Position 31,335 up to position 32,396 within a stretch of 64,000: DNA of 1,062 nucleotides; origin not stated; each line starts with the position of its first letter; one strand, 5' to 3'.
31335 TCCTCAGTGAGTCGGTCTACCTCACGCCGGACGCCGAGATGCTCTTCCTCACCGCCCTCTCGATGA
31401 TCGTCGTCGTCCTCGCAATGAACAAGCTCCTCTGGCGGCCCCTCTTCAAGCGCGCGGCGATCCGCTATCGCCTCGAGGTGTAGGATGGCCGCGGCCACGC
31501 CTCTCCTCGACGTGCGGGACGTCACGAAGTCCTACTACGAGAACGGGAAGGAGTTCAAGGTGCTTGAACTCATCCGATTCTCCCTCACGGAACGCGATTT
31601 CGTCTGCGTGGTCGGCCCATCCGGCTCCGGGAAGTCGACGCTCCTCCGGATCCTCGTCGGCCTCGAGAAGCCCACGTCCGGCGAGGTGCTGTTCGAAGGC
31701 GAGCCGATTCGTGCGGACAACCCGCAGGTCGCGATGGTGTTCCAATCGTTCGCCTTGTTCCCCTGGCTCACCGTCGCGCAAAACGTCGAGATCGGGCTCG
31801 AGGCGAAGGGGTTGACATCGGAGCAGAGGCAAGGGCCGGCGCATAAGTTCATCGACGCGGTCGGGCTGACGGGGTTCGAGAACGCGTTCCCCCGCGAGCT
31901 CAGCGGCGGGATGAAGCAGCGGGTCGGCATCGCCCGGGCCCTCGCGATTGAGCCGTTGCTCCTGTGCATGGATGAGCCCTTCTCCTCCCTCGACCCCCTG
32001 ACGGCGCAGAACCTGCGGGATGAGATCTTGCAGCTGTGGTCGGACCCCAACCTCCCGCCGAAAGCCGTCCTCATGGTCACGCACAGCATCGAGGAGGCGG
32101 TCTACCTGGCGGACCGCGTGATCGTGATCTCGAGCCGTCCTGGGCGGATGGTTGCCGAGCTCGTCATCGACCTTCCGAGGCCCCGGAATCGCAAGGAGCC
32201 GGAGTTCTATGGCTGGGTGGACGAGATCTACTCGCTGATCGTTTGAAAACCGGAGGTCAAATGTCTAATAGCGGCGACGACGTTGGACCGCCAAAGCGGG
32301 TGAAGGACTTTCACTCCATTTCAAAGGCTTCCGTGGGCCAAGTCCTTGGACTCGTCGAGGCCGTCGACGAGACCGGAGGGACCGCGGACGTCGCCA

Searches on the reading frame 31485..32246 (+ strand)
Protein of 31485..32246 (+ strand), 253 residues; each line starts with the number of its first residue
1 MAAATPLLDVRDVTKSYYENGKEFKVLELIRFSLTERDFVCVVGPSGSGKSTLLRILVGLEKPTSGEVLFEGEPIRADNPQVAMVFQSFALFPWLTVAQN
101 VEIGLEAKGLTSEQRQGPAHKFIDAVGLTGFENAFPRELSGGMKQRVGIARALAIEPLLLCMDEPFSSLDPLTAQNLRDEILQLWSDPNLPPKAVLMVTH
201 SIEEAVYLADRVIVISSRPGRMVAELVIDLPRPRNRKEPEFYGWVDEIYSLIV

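Call 21: search_protein_families(library=pfam, proteins=[window:31485-32246:+], max_evalue=0.0001)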
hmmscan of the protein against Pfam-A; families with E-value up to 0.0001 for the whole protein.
window:31485-32246:+ (253 aa): 2 families
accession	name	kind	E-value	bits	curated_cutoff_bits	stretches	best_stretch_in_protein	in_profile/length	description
PF00005.33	ABC_tran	-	1.8e-31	110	25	1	30-166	4-136/137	ABC transporter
PF13304.12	AAA_21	-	1.1e-09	39.2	27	0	39-60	1-22/304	AAA domain, putative AbiEii toxin, Type IV TA system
